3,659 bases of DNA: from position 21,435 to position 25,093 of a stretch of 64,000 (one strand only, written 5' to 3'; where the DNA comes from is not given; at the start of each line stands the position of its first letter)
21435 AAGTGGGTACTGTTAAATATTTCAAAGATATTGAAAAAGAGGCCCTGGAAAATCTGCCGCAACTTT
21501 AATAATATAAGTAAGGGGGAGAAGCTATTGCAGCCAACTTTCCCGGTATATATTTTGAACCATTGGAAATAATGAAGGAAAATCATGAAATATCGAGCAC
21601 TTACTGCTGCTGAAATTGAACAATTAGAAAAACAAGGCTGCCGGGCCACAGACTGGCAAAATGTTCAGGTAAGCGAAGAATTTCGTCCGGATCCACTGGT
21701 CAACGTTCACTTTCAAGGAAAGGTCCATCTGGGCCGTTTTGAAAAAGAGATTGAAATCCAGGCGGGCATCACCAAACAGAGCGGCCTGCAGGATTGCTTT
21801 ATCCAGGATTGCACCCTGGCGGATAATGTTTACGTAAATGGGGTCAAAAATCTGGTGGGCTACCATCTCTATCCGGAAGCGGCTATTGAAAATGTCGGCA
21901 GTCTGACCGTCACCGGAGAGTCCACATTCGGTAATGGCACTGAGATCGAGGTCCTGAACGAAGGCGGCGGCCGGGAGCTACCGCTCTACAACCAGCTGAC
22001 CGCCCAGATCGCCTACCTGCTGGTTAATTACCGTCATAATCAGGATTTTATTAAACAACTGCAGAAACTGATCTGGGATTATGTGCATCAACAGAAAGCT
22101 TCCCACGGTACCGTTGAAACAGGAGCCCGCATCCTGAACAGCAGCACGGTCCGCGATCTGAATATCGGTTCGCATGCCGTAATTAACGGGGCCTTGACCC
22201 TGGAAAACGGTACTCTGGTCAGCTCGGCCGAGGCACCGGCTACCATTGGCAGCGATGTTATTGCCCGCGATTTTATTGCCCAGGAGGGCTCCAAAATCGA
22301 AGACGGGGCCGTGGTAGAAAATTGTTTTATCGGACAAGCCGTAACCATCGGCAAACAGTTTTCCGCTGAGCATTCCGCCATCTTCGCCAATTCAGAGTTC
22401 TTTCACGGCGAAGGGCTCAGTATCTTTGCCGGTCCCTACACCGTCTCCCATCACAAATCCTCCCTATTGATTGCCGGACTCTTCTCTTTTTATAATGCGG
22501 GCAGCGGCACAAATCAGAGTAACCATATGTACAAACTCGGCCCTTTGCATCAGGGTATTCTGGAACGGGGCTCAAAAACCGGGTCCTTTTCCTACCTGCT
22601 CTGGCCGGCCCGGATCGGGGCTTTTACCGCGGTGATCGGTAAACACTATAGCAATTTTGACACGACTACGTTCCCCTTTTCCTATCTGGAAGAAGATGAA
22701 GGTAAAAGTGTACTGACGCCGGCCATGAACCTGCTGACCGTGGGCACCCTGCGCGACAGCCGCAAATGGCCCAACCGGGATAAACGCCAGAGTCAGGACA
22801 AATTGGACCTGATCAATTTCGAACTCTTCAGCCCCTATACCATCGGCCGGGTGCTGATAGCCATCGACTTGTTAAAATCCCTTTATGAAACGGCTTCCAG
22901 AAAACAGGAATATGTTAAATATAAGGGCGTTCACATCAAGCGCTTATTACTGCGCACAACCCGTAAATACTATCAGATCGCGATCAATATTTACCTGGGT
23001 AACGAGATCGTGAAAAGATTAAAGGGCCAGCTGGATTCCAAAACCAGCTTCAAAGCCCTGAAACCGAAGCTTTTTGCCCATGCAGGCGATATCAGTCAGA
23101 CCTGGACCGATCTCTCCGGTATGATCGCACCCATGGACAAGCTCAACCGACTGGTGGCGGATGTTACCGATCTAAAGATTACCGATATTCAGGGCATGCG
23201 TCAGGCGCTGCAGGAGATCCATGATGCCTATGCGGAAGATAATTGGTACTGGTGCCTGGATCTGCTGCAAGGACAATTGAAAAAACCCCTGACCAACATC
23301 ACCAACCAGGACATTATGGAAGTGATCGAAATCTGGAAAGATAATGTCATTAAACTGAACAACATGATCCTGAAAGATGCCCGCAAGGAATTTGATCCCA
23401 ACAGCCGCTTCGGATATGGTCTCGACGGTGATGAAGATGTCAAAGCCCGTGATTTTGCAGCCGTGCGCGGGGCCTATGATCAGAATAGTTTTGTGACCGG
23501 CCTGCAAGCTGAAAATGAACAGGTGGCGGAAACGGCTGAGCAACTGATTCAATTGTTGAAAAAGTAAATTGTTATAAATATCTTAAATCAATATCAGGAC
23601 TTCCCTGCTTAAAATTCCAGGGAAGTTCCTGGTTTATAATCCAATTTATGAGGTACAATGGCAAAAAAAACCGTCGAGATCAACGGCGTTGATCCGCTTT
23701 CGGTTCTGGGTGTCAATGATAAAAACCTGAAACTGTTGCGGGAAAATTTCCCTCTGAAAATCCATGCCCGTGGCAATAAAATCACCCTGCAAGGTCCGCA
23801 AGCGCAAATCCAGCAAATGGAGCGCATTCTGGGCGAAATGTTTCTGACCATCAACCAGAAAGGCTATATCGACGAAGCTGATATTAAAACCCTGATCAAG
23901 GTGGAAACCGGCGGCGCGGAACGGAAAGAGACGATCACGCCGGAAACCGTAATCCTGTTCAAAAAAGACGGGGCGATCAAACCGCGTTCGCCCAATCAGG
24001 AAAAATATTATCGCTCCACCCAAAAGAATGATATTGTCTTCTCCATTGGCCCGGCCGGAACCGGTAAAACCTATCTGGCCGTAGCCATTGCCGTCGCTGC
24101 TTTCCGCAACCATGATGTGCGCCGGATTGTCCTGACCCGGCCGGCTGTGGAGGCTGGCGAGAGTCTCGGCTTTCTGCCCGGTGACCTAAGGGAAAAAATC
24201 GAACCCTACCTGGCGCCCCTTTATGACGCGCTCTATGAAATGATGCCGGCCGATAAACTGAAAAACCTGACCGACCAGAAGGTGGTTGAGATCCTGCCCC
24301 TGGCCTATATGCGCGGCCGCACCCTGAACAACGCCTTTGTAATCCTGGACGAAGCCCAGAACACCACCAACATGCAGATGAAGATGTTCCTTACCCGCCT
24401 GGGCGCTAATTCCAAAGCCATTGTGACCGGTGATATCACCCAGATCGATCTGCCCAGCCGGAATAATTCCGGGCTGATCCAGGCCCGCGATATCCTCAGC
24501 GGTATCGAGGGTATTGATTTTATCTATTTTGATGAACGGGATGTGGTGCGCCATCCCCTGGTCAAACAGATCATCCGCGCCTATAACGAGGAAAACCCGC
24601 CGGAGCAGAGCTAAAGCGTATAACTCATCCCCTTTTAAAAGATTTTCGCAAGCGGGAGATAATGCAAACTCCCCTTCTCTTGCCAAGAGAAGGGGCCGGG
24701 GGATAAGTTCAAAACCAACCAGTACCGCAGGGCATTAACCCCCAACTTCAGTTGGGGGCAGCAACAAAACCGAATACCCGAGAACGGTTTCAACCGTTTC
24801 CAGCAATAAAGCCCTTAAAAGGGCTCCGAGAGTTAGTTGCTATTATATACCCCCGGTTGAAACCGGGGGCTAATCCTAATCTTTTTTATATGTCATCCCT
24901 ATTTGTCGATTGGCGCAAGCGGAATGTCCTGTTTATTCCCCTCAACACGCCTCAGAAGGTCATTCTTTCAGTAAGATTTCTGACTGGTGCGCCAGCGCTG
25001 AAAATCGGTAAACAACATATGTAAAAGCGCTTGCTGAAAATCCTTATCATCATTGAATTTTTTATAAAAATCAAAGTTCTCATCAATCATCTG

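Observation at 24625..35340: Complete type I R-M operon bracketed by 164-bp near-identical direct repeats, with no integrase or transposase: a candidate repeat-mediated mobile R-M unit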

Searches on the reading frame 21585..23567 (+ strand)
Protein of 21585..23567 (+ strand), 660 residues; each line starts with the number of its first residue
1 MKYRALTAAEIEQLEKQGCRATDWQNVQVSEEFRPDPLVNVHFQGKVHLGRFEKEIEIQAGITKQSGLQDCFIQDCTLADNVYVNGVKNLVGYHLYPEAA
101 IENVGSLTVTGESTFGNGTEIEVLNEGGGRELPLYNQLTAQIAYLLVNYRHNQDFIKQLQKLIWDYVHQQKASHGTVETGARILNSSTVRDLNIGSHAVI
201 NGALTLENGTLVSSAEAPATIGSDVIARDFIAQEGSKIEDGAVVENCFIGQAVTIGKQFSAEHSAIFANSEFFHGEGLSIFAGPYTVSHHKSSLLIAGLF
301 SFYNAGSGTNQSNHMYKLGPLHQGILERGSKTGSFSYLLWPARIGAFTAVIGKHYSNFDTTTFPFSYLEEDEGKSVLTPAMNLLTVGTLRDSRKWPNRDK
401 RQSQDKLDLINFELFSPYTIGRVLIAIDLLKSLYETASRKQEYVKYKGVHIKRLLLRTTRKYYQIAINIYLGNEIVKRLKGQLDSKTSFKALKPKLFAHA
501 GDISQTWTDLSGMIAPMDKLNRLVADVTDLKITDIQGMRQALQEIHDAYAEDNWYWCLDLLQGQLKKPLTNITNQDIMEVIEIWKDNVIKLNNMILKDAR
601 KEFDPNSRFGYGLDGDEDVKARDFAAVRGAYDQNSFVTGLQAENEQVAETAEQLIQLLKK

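Call 5: search_protein_families(library=pfam, proteins=[window:21585-23567:+])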
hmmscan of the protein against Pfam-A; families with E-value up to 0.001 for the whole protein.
window:21585-23567:+ (660 aa): 3 families
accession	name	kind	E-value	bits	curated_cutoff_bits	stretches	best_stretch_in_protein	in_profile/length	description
PF16314.11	DUF4954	-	1.2e-186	621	26.2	1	3-433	1-432/433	Domain of unknown function (DUF4954)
PF20683.2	DUF6819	-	6.7e-46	156.5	23.5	1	497-656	10-169/171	Domain of unknown function (DUF6819)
PF25084.1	LbH_EIF2B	-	6.7e-07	29.7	54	1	226-270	18-62/105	EIF2B subunit epsilon LbH domain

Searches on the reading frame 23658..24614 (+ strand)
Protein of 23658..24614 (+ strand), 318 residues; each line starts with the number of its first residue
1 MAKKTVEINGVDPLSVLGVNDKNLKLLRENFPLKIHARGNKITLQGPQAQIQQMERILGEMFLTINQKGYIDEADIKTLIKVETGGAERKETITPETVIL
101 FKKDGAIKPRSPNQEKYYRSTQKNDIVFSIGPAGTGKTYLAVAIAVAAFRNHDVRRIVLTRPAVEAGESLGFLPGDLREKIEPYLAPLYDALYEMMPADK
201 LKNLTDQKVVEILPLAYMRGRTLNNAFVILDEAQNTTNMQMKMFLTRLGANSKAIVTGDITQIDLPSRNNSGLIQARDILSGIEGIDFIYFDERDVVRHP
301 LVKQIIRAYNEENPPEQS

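Call 5: search_protein_families(library=pfam, proteins=[window:23658-24614:+])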
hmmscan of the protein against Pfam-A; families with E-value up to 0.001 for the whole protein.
window:23658-24614:+ (318 aa): 5 families
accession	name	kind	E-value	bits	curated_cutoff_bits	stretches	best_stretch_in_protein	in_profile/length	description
PF02562.22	PhoH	-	1.8e-95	318.7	27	1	107-310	2-205/205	PhoH-like protein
PF13604.12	AAA_30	-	1.1e-08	35.5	27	1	112-263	4-128/191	AAA domain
PF13245.12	AAA_19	-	7.2e-08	33.1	25.1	1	116-263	3-129/134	AAA domain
PF01695.23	IstB_IS21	-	4.5e-05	23.5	24.1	1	123-151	92-119/238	IstB-like ATP binding protein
PF00270.35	DEAD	-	0.00032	20.9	26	0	112-162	2-53/167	DEAD/DEAH box helicase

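Call 11: find_encoding_contigs(protein=window:23658-24614:+, flank=10000, max_places=10)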
Protein window:23658-24614:+ (318 aa): 2 contigs read that carry it; 1 place shown.
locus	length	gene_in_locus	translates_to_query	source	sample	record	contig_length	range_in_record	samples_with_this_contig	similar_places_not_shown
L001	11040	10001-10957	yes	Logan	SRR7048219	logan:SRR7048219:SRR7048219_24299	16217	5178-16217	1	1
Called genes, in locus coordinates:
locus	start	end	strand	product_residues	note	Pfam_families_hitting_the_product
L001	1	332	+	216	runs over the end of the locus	PF00406:ADK, PF13207:AAA_17, PF13238:AAA_18 (weak), PF13671:AAA_33, PF05191:ADK_lid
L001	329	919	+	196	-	PF01121:CoaE, PF13238:AAA_18 (weak)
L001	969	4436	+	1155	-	PF00041:fn3 (faint), PF16656:Pur_ac_phosph_N (faint), PF24489:Ig_J_second (faint), PF25788:Ig_Rha78A_N (weak), PF13860:FlgD_ig, PF18962:Por_Secre_tail (faint)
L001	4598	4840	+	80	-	PF23297:ACP_SdgA_C (weak), PF00550:PP-binding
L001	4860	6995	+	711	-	PF02629:CoA_binding, PF13380:CoA_binding_2, PF13607:Succ_CoA_lig, PF19045:Ligase_CoA_2, PF13549:ATP-grasp_5, PF08442:ATP-grasp_2 (weak)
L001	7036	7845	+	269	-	PF01182:Glucosamine_iso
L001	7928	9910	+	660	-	PF16314:DUF4954, PF25084:LbH_EIF2B (faint), PF25087:GMPPB_C (faint), PF20683:DUF6819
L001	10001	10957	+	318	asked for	PF02562:PhoH, PF13604:AAA_30 (weak), PF13245:AAA_19 (weak)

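Call 17: find_related_loci(query=window:23658-24614:+, collection=genome_contigs, flank=10000)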
Query window:23658-24614:+ (318 aa) in genome_contigs; peptide patterns used: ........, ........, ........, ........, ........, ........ (x = any residue, [..] = any of these).
275 stretches matched a pattern; 159 encode a relative of the query (tblastn E <= 1e-3); the best 80 are kept; 80 distinct loci.
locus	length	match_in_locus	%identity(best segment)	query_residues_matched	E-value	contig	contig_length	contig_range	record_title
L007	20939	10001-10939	74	1-313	2e-158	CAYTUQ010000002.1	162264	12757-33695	MAG TPA_asm: uncultured bacterium isolate binchicken_co262_234 genome assembly, contig: NODE_40_length_162264_cov_25.474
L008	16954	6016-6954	73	1-313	1e-156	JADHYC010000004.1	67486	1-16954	MAG: Candidatus Neomarinimicrobiota bacterium isolate BS750m-G69 BS-750m-C216, whole genome shotgun sequence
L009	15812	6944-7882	73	1-313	4e-155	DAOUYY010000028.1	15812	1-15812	MAG TPA_asm: Candidatus Neomarinimicrobiota bacterium isolate CSMAG_939 CSMAG_939_k141_431329_length_15812_cov_11.1401,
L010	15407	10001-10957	57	1-313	1e-115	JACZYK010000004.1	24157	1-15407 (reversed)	MAG: Bacteroidetes bacterium isolate B26T1B8 B26T1B8_NODE3329, whole genome shotgun sequence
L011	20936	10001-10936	58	4-312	2e-111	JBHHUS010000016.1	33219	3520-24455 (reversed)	MAG: Fidelibacterota bacterium isolate S.5.sp1_bin.60 NODE_236_length_33219_cov_9.210590, whole genome shotgun sequence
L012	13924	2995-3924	54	12-317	3e-106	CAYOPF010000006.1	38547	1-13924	MAG TPA_asm: uncultured Chloroherpeton sp. isolate binchicken_co37_4 genome assembly, contig: NODE_451_length_38547_cov_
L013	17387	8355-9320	51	1-312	8e-104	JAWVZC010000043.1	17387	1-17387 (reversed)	MAG: Balneolaceae bacterium isolate HN14.bin.19 k141_460516_length_17387_cov_8.2853, whole genome shotgun sequence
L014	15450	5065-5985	54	6-311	1e-103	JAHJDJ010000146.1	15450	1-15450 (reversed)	MAG: bacterium isolate Modern_marine.mb.49 Modern_marine.mb.49_k141_983738, whole genome shotgun sequence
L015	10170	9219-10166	52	1-306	2e-103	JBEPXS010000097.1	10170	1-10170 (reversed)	MAG: Balneolaceae bacterium isolate 02_S197.semibin_refined.070 NODE_2206_length_10170_cov_1.837598, whole genome shotgu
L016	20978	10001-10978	51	1-317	6e-103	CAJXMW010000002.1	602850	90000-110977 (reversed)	MAG TPA_asm: uncultured Aliifodinibius sp. isolate SRR6201609_bin.26_MetaBAT_v2.12.1_MAG genome assembly, contig: NODE_7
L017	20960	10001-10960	52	1-310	3e-103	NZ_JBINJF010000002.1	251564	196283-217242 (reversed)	Halalkalibaculum sp. DA3122 scaffold_2_length=251565, whole genome shotgun sequence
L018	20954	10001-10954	51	3-310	1e-102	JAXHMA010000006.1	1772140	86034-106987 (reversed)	MAG: Balneolaceae bacterium isolate Salar_de_Ascotan_soil_MAG_ASO39 contig_7046_polypolish, whole genome shotgun sequenc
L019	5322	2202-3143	52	4-309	7e-103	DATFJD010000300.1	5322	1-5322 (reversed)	MAG TPA_asm: Halalkalibaculum sp. isolate SMAG_U9135 k141_158666, whole genome shotgun sequence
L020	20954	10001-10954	52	1-310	4e-102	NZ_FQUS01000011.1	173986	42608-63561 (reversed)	Fodinibius roseus strain DSM 21986, whole genome shotgun sequence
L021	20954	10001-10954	53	1-310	4e-102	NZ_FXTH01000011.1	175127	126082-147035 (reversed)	Fodinibius sediminis strain DSM 21194, whole genome shotgun sequence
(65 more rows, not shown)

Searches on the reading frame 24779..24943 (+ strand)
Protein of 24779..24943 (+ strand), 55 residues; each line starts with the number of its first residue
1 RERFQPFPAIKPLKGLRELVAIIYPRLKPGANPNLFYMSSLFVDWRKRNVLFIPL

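Call 65: find_homologous_proteins(query=window:24779-24943:+, max_evalue=10)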
Query seq(55 aa): no candidate shares three 5-residue words with the query. No homologue found.
